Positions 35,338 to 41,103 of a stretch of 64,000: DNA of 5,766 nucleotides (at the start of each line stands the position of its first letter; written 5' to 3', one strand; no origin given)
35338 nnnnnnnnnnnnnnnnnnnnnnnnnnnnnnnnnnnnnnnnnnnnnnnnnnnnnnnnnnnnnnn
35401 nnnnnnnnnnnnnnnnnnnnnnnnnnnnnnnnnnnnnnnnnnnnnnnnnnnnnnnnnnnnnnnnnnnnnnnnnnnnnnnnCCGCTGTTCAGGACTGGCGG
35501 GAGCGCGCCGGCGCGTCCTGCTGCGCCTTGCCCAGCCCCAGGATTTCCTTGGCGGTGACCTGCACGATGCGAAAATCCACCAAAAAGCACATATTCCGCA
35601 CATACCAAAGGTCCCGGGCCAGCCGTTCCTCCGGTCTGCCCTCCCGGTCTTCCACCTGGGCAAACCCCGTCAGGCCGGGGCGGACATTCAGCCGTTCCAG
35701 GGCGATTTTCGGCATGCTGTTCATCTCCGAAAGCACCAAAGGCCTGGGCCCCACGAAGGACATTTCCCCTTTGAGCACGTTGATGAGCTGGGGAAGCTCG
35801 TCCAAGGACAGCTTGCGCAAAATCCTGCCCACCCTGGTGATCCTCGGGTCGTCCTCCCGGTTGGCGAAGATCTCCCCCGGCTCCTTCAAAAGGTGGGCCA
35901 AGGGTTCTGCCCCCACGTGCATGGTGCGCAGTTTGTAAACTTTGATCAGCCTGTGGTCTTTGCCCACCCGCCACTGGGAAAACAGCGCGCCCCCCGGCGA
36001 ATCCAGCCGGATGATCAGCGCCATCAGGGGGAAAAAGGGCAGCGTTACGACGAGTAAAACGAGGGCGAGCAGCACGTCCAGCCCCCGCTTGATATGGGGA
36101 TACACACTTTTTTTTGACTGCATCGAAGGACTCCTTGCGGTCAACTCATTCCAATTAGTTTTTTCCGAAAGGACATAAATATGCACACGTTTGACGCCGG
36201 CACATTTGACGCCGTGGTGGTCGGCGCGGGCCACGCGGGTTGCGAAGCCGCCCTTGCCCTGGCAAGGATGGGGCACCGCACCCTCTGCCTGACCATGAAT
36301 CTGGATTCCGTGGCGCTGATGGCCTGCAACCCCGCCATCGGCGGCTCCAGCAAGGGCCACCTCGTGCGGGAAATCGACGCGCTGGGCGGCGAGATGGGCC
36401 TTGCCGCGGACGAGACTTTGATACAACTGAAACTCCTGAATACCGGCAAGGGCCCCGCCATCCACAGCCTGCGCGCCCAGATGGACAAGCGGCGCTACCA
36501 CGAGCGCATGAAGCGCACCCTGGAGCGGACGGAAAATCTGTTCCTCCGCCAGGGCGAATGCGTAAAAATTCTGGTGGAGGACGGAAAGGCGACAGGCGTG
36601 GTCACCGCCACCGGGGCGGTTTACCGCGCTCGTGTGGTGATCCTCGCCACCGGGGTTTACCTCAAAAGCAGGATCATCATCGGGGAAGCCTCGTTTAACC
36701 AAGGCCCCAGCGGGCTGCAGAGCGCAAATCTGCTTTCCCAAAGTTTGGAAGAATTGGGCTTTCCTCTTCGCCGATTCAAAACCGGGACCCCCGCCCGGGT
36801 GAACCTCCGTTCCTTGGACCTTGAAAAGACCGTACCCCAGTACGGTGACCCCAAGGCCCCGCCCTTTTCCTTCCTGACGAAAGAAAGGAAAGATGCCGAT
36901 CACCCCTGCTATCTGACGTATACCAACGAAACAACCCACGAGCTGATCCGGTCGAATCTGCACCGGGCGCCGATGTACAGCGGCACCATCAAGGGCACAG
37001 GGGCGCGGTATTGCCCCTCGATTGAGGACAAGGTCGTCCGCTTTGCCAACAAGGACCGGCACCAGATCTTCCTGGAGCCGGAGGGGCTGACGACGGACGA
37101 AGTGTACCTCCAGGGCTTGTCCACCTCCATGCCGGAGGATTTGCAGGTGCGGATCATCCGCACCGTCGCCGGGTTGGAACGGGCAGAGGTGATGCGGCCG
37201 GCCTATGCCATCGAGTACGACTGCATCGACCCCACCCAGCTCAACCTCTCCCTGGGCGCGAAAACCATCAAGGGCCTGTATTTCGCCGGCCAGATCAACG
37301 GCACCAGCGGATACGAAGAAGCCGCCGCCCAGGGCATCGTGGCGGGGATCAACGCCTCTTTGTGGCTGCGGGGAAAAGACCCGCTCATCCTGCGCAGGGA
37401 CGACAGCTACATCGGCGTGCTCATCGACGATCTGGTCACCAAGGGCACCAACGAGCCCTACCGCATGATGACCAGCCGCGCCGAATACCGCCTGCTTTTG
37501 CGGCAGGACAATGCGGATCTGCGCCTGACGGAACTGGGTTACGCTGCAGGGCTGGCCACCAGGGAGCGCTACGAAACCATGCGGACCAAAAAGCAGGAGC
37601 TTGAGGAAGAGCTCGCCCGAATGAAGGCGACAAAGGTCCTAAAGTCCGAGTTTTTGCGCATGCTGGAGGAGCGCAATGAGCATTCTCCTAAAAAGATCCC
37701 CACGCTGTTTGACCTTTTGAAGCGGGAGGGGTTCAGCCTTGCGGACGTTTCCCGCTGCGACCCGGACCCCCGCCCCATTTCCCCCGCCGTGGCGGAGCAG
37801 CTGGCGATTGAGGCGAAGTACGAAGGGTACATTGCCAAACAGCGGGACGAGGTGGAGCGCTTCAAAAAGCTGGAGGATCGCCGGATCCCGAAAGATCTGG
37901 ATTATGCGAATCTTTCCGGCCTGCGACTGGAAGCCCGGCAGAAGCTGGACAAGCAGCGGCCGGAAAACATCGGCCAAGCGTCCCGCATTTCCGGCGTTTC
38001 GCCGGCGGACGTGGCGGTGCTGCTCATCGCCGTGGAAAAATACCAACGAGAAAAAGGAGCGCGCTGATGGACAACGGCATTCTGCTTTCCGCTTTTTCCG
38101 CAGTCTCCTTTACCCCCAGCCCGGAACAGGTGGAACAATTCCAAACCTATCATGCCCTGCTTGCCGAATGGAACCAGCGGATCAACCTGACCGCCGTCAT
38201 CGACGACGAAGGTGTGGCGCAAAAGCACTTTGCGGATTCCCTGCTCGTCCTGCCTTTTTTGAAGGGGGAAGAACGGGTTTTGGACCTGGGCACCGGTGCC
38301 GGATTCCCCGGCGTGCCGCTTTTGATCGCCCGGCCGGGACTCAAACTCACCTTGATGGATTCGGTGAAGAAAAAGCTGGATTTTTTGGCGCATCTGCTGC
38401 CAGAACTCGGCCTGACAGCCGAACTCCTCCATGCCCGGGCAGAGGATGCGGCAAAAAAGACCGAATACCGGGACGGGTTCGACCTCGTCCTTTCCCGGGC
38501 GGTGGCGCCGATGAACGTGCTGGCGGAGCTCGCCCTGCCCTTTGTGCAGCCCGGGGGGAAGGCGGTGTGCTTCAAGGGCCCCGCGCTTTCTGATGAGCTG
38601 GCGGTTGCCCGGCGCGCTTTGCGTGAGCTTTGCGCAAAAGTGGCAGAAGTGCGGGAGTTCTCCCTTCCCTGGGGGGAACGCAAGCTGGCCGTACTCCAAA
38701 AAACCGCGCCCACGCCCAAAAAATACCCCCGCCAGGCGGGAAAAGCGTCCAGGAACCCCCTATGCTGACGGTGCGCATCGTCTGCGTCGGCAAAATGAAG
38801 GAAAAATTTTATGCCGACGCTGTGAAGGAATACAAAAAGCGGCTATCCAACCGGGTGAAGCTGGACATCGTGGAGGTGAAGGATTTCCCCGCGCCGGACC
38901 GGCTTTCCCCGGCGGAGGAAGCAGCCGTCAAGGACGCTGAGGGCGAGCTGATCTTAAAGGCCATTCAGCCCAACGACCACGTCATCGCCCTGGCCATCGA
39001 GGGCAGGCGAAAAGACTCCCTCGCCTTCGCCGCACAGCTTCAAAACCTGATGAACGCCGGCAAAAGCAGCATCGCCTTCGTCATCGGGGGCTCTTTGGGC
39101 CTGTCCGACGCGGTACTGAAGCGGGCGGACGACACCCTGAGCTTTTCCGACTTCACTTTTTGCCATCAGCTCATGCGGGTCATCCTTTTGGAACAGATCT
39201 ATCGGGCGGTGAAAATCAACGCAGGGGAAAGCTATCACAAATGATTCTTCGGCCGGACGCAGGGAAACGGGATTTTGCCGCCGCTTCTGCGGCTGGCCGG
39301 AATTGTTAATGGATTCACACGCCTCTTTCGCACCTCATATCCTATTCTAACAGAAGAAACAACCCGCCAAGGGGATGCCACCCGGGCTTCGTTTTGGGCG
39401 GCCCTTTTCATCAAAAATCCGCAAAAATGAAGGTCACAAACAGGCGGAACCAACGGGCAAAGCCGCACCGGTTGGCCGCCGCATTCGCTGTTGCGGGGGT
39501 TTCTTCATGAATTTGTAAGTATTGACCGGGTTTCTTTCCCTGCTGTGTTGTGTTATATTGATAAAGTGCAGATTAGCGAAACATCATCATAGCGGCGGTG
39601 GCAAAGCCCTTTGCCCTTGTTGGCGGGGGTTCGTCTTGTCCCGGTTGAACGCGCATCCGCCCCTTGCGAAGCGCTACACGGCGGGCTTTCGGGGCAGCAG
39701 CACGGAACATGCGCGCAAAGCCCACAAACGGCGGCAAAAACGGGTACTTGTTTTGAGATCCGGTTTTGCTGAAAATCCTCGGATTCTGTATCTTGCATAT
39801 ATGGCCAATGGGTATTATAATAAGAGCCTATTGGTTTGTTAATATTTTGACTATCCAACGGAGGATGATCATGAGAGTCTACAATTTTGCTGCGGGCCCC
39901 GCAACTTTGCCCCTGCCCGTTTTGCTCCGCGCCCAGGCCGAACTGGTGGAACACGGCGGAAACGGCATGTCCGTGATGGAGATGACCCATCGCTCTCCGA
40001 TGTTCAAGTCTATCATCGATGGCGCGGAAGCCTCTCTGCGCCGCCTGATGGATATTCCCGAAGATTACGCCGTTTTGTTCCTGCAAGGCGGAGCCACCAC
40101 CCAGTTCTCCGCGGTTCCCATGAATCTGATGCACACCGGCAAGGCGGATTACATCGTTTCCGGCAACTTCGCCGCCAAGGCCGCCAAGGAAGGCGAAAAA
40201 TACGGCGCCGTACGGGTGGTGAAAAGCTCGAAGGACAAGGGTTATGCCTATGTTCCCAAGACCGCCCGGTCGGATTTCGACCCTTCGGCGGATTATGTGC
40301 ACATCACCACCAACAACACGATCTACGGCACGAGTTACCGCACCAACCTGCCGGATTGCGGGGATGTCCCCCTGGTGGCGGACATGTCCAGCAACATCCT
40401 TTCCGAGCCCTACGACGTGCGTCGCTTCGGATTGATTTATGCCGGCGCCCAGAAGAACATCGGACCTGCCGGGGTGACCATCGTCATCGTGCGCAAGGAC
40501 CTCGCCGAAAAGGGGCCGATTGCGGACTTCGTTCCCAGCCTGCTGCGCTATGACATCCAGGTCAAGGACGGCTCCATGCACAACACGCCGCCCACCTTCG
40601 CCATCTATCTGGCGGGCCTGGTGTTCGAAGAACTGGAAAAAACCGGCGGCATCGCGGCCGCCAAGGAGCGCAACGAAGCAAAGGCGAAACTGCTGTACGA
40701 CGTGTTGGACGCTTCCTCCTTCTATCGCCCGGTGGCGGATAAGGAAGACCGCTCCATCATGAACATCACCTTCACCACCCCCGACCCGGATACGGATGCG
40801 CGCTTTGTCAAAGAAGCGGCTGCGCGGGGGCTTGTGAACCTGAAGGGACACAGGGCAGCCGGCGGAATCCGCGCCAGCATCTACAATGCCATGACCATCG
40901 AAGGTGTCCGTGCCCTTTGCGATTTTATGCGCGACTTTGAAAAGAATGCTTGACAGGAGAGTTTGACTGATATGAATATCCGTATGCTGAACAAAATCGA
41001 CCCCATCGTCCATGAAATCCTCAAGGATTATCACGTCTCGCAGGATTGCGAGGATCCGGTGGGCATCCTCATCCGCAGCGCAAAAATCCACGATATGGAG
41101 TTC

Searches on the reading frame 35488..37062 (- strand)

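Call 49: search_protein_families(library=pfam, proteins=[window:35488-37062:-])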
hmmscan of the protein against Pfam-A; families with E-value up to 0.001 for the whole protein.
window:35488-37062:- (524 aa): 1 family
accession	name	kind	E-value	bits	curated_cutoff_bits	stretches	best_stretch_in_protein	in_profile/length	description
PF02397.22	Bac_transf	-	5.9e-56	189.3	27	1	325-508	1-178/179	Bacterial sugar transferase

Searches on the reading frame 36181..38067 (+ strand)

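Call 48: search_protein_families(library=pfam, proteins=[window:36181-38067:+])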
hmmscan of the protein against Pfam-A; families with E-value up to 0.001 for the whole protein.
window:36181-38067:+ (628 aa): 8 families
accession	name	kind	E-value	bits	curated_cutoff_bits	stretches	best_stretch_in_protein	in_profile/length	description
PF01134.28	GIDA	-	5.9e-160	533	22.1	1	10-399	1-390/391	Glucose inhibited division protein A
PF13932.14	SAM_GIDA_C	-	3.1e-26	91.4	27.1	1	559-615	1-57/57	tRNA modifying enzyme MnmG/GidA C-terminal helical bundle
PF21680.2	GIDA_C_1st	-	1.4e-20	74.3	24.7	1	462-555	2-96/96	tRNA modifying enzyme MnmG/GidA C-terminal helical domain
PF07992.20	Pyr_redox_2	-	1.6e-07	31.5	26.1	1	10-188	2-139/291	Pyridine nucleotide-disulphide oxidoreductase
PF01266.30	DAO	-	1.4e-06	28.6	27.9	0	93-162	137-207/353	FAD dependent oxidoreductase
PF13738.12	Pyr_redox_3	-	7.8e-06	25.8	30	0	83-164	60-139/305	Pyridine nucleotide-disulphide oxidoreductase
PF00890.30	FAD_binding_2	-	2.7e-05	24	20.4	1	10-38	1-29/414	FAD binding domain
PF12831.13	FAD_oxidored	-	8.6e-05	22.4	27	1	10-158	1-145/416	FAD dependent oxidoreductase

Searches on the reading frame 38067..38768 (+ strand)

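Call 49: search_protein_families(library=pfam, proteins=[window:38067-38768:+])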
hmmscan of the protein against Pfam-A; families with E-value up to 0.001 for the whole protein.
window:38067-38768:+ (233 aa): 4 families
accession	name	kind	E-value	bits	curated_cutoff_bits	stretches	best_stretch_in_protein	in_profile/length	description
PF02527.21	GidB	-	3.1e-46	157.5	27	1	21-198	1-176/184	rRNA small subunit methyltransferase G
PF13847.12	Methyltransf_31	-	1.9e-05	24.8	27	1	66-150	2-85/145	Methyltransferase domain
PF05175.20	MTS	-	0.00024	21.2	23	1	60-143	22-104/170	Methyltransferase small domain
PF13649.12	Methyltransf_25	-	0.0009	20.3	27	0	71-145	1-72/97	Methyltransferase domain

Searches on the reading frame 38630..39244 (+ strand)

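Call 49: search_protein_families(library=pfam, proteins=[window:38630-39244:+])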
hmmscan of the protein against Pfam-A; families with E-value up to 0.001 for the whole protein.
window:38630-39244:+ (204 aa): 1 family
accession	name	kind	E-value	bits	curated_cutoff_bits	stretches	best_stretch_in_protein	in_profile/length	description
PF02590.22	SPOUT_MTase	-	2.9e-55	187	27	1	47-203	2-154/154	Predicted SPOUT methyltransferase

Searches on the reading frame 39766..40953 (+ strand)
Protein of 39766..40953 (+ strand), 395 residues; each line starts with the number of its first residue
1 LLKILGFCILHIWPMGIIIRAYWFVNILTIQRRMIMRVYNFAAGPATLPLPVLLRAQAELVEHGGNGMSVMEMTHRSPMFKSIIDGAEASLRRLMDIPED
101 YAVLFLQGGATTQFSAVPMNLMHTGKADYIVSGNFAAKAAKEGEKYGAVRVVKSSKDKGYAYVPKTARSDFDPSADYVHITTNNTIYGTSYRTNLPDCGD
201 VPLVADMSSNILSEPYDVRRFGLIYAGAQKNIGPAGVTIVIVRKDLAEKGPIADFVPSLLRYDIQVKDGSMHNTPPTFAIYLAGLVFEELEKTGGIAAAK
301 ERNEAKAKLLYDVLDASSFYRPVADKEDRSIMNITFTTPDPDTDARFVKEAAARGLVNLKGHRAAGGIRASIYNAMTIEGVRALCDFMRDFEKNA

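Call 49: search_protein_families(library=pfam, proteins=[window:39766-40953:+])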
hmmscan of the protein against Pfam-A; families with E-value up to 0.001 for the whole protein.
window:39766-40953:+ (395 aa): 1 family
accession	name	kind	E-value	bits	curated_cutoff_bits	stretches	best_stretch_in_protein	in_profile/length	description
PF00266.25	Aminotran_5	-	1.2e-44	153.2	21.5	1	38-384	1-371/371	Aminotransferase class-V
